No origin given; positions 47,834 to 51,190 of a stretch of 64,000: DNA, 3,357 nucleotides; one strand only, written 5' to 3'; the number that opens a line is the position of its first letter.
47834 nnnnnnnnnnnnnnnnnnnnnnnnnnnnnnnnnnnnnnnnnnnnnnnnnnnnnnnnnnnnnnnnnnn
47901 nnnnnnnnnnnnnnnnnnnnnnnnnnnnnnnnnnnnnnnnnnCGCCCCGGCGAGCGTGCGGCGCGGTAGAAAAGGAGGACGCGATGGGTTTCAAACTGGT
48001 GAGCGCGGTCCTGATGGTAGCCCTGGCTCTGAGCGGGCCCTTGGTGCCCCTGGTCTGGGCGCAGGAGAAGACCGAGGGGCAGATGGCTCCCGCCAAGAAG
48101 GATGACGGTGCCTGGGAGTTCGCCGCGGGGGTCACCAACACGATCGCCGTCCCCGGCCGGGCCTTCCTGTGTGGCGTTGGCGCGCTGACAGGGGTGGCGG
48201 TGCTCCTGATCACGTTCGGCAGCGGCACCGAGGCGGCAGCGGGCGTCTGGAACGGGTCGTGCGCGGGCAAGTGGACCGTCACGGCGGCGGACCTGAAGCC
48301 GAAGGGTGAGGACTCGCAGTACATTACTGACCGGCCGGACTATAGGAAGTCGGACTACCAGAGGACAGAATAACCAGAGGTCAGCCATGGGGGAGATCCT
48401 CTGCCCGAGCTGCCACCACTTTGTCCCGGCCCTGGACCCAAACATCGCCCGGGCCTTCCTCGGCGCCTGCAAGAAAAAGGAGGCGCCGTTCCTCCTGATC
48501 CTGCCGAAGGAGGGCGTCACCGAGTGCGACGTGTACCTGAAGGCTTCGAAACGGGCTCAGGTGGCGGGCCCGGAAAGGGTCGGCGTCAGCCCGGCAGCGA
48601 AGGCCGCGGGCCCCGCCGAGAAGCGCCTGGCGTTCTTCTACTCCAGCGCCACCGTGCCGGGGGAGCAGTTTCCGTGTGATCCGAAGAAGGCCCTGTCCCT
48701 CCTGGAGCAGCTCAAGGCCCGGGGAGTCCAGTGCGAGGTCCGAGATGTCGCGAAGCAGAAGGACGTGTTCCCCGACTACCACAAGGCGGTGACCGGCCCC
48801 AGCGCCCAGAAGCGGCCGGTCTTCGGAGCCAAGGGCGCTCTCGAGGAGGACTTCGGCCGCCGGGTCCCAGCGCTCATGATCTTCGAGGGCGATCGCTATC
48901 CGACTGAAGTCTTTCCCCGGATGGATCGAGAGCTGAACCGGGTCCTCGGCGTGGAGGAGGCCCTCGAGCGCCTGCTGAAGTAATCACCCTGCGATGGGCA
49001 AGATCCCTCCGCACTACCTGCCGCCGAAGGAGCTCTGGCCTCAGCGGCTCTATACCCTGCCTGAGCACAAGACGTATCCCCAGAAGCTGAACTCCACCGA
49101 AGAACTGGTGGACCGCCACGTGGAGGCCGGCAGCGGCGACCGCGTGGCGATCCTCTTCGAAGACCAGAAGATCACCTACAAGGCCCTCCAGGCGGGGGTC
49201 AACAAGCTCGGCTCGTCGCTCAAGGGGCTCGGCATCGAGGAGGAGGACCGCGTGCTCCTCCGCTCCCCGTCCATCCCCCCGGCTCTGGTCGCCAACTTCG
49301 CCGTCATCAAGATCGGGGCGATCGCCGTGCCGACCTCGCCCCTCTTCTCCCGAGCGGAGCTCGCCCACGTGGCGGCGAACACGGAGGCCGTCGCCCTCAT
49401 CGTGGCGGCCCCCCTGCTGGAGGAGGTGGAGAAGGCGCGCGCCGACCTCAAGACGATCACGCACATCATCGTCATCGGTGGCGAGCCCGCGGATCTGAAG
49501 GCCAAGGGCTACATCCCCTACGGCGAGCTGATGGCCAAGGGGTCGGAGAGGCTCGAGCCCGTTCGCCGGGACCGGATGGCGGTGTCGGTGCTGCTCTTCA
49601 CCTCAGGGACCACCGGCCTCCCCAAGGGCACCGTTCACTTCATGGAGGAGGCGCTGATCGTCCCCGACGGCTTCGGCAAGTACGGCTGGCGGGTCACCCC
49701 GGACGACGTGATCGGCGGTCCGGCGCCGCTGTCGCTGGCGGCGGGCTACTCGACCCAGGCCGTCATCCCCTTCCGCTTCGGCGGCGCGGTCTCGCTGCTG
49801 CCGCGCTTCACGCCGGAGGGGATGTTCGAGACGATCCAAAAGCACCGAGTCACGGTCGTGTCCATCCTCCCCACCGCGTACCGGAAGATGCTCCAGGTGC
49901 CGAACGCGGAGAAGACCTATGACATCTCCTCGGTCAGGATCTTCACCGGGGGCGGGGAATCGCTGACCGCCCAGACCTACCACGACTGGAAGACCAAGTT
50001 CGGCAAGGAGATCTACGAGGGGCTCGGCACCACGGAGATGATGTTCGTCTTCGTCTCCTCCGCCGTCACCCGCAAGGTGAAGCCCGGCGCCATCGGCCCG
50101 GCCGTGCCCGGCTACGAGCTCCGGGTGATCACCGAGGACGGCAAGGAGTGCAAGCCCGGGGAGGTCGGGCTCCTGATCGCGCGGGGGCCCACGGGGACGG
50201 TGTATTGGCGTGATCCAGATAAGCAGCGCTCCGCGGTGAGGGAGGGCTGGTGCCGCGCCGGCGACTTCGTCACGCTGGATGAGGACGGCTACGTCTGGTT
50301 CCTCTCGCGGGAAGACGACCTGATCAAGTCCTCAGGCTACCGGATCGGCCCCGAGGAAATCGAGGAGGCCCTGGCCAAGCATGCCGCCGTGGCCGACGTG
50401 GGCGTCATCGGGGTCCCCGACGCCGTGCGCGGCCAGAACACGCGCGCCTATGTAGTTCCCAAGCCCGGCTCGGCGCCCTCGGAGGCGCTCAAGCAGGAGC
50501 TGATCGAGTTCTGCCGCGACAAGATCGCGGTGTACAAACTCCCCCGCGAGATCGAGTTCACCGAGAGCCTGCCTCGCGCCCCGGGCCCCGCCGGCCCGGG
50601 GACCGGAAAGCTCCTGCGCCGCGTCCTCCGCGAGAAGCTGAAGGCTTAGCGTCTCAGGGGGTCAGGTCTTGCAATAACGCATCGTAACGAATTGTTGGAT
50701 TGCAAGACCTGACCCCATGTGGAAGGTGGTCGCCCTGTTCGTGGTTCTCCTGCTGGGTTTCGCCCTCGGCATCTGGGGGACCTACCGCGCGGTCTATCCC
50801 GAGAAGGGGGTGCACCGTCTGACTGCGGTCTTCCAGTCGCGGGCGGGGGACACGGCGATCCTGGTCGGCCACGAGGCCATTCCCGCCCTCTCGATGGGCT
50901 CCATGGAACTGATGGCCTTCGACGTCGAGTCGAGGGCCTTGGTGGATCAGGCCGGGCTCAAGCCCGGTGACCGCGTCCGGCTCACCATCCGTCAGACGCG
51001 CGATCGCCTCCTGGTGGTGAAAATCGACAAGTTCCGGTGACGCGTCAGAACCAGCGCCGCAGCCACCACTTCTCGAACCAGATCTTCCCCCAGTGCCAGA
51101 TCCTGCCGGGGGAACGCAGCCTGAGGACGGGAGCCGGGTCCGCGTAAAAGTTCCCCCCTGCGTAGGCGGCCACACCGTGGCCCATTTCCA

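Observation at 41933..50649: Cluster of four tandem family-III CoA-transferases with an embedded zinc-ribbon gene, a CPxC thioredoxin-fold gene and an acyl-CoA ligase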

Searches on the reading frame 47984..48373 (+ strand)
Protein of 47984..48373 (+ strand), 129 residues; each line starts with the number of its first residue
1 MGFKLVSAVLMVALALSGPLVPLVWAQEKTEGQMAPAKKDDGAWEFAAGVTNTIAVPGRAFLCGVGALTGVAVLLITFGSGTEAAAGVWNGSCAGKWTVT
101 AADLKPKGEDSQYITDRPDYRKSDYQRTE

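Call 4: search_protein_families(library=pfam, proteins=[window:47984-48373:+], max_evalue=0.01)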
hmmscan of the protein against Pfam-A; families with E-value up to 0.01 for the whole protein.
window:47984-48373:+ (129 aa): 0 families

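Call 10: search_protein_families(library=ncbifam, proteins=[window:47984-48373:+], max_evalue=0.01)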
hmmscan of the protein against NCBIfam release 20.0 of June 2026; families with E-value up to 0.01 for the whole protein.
window:47984-48373:+ (129 aa): 0 families

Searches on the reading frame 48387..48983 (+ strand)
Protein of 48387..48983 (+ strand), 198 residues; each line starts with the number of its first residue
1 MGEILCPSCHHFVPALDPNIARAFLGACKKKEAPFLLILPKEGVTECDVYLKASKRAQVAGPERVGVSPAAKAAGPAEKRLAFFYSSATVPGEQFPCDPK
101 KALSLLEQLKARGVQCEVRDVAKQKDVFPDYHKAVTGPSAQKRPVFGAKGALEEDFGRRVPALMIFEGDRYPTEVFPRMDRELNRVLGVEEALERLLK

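Call 4: search_protein_families(library=pfam, proteins=[window:48387-48983:+], max_evalue=0.01)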
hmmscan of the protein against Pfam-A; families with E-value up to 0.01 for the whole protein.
window:48387-48983:+ (198 aa): 0 families

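Call 10: search_protein_families(library=ncbifam, proteins=[window:48387-48983:+], max_evalue=0.01)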
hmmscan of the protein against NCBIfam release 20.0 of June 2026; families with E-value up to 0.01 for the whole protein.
window:48387-48983:+ (198 aa): 0 families

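Call 29: find_homologous_proteins(query=window:48387-48983:+)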
Query window:48387-48983:+ (198 aa): 463 proteins with E <= 0.001 among 975 candidates; the best 120 are listed.
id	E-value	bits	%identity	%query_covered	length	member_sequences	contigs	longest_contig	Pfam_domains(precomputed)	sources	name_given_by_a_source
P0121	1.3e-122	425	97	100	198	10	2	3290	-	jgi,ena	jgi:hypothetical protein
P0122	2.0e-109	382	86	100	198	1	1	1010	-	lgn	-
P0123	1.2e-108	379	87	100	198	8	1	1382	-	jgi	jgi:hypothetical protein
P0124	1.9e-108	379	85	100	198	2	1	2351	-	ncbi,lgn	-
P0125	4.0e-108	378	87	100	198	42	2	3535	-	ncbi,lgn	-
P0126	9.3e-107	373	86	100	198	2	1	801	-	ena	-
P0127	4.4e-106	371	84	100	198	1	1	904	-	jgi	jgi:hypothetical protein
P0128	5.5e-106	371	85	99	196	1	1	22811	-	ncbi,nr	ncbi:MAG: hypothetical protein HY725_19420, partial [Candidatus Rokubacteria bacterium]|nr:hypotheti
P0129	2.2e-105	369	85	100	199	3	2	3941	-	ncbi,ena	ncbi:MAG: hypothetical protein AAB016_12630 [candidate division NC10 bacterium]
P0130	5.4e-105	367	84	99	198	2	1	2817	-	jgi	jgi:hypothetical protein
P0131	1.0e-103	363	83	100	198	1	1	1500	-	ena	-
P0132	3.4e-103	362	83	100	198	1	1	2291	-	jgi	jgi:hypothetical protein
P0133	2.0e-100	353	81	100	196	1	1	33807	-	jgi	jgi:hypothetical protein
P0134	4.2e-99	348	79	100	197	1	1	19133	-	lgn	-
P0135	1.4e-98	347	79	100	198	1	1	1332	-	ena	-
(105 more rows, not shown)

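Call 40: predict_structure(alignment_id=A3)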
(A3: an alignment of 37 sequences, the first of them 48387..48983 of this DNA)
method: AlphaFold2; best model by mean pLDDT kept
length: 198 residues; sequences in the alignment: 37
mean_pLDDT: 72.6   pTM: 0.60
mean pLDDT of the five models: 72.6, 71.3, 70.3, 66.2, 64.7
residues with pLDDT >= 90: 82; 70-90: 37; 50-70: 13; < 50: 66
segments of 3 or more residues with pLDDT < 50: 1-15, 24-61, 63-75
pLDDT, mean of each block of 10 residues (from residue 1): 45 50 47 45 45 43 36 57 95 90 96 94 91 87 78 91 90 92 90 93
secondary structure, 60 per line:
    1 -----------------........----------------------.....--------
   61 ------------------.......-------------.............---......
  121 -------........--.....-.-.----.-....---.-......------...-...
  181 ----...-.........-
elements in order: H18-25 H48-52 E79-85 H99-111 E115-120 H128-135 H138-142 E162-167 E174-176 E178-180 E185-187 H189-197

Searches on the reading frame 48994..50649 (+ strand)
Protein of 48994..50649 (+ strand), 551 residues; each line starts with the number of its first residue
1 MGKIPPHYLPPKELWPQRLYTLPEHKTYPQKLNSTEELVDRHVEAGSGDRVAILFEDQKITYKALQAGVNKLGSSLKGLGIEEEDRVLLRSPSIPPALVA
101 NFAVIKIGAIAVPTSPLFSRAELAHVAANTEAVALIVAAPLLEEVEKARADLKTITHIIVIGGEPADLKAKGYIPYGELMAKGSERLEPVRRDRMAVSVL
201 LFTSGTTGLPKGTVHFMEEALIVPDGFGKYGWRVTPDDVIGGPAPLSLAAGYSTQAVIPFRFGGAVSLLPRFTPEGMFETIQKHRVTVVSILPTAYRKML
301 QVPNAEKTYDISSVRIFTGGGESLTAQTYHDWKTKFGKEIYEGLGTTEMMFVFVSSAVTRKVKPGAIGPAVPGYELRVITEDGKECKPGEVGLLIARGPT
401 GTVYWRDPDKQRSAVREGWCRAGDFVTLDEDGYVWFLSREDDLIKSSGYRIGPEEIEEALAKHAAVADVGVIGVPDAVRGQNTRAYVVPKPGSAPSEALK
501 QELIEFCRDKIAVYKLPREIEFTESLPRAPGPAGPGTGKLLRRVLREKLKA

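Call 4: search_protein_families(library=pfam, proteins=[window:48994-50649:+], max_evalue=0.01)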
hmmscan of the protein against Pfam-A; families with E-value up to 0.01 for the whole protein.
window:48994-50649:+ (551 aa): 2 families
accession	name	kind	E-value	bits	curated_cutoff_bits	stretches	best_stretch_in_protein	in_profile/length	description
PF00501.34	AMP-binding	-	4.5e-70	236.8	29.9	1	45-400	6-378/384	AMP-binding enzyme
PF13193.12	AMP-binding_C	-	4.2e-20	72.9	24.5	1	455-528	1-71/76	AMP-binding enzyme C-terminal domain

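Call 10: search_protein_families(library=ncbifam, proteins=[window:48994-50649:+], max_evalue=0.01)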
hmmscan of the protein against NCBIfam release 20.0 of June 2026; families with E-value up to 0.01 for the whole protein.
window:48994-50649:+ (551 aa): 102 families (the best 25 are shown)
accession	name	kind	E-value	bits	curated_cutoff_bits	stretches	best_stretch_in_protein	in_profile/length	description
NF004837.0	PRK06187.1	subfamily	1.6e-103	346.7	476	1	37-550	12-523/531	long-chain-fatty-acid--CoA ligase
NF003313.0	PRK04319.1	equivalog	3.5e-95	319.4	729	1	29-547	40-559/574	acetate--CoA ligase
TIGR02262.1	benz_CoA_lig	subfamily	4.7e-90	302.7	375.25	1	31-547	2-507/508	benzoate-CoA ligase family protein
NF047394.1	AcylCoAsynMbcS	equivalog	6.3e-80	269.3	850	1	29-548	9-519/525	acyl-CoA synthetase MbcS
NF006181.0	PRK08314.1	subfamily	2.2e-78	263.9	705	2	170-548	180-553/563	long-chain-fatty-acid--CoA ligase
NF053567.1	HBDA_AROS1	equivalog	3e-75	253.6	1000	1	31-551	11-521/523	3-hydroxybenzoate--CoA ligase HbdA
NF004114.0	PRK05605.1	equivalog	3.1e-75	253.6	766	2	170-550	192-570/575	long-chain-fatty-acid--CoA ligase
NF006182.0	PRK08316.1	subfamily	3e-74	250.4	663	1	39-550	17-518/523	fatty acyl-CoA synthetase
NF004822.0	PRK06178.1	equivalog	7.1e-70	236.2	782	1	13-529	20-553/571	acyl-CoA synthetase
TIGR03098.1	ligase_PEP_1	hypoth_equivalog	7.5e-70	235.8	592.35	1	46-530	12-505/517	acyl-CoA ligase (AMP-forming), exosortase A system-associated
NF005702.0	PRK07514.1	subfamily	6.5e-69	232.6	558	1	49-550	18-501/506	malonyl-CoA synthase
NF001208.0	PRK00174.1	subfamily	1.8e-68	231.4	657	1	31-547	76-618/649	acetate--CoA ligase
TIGR02188.1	Ac_CoA_lig_AcsA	equivalog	1.3e-67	228.5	724.95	1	31-547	55-603/629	acetate--CoA ligase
NF005801.1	PRK07656.1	equivalog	4.1e-66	223.6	657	1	44-544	11-498/500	FadD3 family acyl-CoA ligase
NF009071.0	PRK12406.1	subfamily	8.2e-66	222.5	701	1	52-548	5-501/510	acyl-CoA synthetase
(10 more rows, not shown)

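Call 52: search_solved_structures(query=window:48994-50649:+, max_evalue=1e-60)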
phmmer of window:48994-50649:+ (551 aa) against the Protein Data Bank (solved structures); distinct sequences matched with E-value up to 1e-60: 9.
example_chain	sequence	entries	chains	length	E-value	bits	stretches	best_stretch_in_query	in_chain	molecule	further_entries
9g79_B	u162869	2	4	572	2.1e-76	261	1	30-546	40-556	Acetyl-coenzyme A synthetase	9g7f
4wv3_A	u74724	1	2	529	2.1e-75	257.6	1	38-544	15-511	Anthranilate-CoA ligase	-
2v7b_A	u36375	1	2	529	2.7e-65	224.3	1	50-547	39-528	BENZOATE-COENZYME A LIGASE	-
4rm3_A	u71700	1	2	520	1.5e-62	215.3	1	29-547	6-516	Benzoate-coenzyme A ligase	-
4rlf_A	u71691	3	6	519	1.5e-62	215.2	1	29-547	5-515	Benzoate-coenzyme A ligase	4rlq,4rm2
4eat_A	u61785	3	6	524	1.5e-62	215.2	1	29-547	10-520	Benzoate-coenzyme A ligase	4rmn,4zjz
6m2o_A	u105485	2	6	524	6.8e-62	213.1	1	29-547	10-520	Benzoate-coenzyme A ligase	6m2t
6m2u_A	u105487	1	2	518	7.4e-62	212.9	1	29-547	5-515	Benzoate-coenzyme A ligase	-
4gxq_A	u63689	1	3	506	2.6e-61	211.1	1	57-530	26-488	Malonyl CoA synthetase, Benzoate-CoA ligase Chimeric protein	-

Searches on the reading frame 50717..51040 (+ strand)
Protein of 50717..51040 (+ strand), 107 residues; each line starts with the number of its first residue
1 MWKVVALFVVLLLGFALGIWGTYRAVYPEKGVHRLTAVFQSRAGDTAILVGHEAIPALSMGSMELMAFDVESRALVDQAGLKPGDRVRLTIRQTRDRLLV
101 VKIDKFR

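Call 9: search_protein_families(library=pfam, proteins=[window:50717-51040:+], max_evalue=0.01)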
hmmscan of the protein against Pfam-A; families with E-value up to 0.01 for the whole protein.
window:50717-51040:+ (107 aa): 1 family
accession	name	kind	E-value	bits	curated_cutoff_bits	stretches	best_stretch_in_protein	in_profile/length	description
PF11604.15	CusF_Ec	-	2.1e-10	40.8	27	1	46-105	16-72/72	Copper binding periplasmic protein CusF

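Call 10: search_protein_families(library=ncbifam, proteins=[window:50717-51040:+], max_evalue=0.01)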
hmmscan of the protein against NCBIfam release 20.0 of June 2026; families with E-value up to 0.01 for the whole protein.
window:50717-51040:+ (107 aa): 0 families
